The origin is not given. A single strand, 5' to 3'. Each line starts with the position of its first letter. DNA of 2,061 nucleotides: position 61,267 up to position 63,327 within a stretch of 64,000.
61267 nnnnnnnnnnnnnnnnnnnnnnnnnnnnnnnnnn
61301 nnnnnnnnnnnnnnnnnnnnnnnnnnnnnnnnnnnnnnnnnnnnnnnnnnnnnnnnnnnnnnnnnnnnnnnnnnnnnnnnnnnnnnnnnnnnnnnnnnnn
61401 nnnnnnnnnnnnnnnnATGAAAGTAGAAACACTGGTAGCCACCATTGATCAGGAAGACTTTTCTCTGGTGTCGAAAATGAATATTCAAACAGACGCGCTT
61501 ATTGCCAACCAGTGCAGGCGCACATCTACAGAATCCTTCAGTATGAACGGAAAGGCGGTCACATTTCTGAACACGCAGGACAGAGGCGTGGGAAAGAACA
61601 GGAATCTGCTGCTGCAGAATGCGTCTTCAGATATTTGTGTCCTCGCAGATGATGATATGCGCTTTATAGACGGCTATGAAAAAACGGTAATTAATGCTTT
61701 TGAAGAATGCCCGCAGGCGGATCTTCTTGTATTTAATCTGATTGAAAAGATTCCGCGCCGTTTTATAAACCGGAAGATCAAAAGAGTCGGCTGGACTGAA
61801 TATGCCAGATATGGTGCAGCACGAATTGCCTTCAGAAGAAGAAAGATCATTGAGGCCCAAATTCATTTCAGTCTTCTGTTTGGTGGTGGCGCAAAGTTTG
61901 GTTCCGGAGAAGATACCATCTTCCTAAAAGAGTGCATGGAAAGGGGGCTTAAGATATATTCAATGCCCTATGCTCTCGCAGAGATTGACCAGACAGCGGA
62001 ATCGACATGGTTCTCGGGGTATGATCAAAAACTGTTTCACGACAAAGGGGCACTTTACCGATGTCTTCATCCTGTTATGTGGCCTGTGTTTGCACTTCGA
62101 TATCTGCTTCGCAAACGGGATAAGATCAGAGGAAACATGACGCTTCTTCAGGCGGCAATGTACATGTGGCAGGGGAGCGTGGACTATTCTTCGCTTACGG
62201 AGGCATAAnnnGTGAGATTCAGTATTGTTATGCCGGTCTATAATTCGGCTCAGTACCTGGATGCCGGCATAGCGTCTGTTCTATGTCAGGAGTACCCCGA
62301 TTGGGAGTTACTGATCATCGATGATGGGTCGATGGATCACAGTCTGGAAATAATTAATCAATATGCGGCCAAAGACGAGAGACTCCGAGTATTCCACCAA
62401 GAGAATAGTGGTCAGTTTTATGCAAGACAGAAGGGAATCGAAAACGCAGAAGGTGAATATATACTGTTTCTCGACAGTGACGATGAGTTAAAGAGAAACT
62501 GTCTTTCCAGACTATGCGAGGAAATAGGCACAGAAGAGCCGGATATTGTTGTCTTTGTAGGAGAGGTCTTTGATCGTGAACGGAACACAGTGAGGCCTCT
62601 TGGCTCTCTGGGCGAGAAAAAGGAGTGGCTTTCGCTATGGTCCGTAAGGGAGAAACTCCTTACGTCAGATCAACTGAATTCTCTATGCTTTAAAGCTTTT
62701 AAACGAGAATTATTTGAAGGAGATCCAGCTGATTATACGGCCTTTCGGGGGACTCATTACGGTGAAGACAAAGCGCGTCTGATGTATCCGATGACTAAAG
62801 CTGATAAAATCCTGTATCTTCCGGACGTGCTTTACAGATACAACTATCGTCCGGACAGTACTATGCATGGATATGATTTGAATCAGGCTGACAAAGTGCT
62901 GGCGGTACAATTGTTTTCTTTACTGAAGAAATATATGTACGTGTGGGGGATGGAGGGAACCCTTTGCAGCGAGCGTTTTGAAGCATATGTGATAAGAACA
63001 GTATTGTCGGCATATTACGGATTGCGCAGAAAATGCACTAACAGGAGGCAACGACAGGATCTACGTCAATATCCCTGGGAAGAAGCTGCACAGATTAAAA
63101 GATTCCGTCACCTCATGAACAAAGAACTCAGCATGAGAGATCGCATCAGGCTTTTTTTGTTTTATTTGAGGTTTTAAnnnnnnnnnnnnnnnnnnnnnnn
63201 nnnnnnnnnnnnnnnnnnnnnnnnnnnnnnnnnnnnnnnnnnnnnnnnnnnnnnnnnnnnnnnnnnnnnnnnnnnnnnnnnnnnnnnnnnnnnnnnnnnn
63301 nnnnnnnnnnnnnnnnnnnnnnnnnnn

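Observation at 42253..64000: Polysaccharide locus that embeds two giant surface proteins, LicD and an Lgt-like enzyme: possible glycan-plus-anchored-protein coat system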

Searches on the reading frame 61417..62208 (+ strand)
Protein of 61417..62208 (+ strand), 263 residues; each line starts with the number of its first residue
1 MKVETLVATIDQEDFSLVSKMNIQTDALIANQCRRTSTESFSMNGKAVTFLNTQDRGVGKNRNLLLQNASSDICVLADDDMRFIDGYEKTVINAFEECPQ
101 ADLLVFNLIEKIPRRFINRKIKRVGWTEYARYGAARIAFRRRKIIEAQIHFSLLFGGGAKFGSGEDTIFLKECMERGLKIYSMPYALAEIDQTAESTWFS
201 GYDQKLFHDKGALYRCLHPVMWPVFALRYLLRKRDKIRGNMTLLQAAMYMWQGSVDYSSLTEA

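Call 7: search_protein_families(library=pfam, proteins=[window:61417-62208:+], max_evalue=0.01)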
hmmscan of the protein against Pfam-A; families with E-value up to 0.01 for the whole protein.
window:61417-62208:+ (263 aa): 1 family
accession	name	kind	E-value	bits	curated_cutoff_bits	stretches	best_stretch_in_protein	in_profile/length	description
PF00535.33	Glycos_transf_2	-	0.00013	22.4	23.3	1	46-141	54-146/168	Glycosyl transferase family 2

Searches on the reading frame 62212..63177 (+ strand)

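Call 7: search_protein_families(library=pfam, proteins=[window:62212-63177:+], max_evalue=0.01)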
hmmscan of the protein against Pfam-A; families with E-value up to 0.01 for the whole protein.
window:62212-63177:+ (321 aa): 3 families
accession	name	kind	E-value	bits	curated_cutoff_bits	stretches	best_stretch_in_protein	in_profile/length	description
PF00535.33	Glycos_transf_2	-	3.2e-37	128.5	23.3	1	4-147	1-141/168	Glycosyl transferase family 2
PF10111.15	Glyco_tranf_2_2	-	1.4e-08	35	27.3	1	4-93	1-94/276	Glycosyltransferase like family 2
PF13641.12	Glyco_tranf_2_3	-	1.8e-06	28.6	27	1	3-114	3-120/230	Glycosyltransferase like family 2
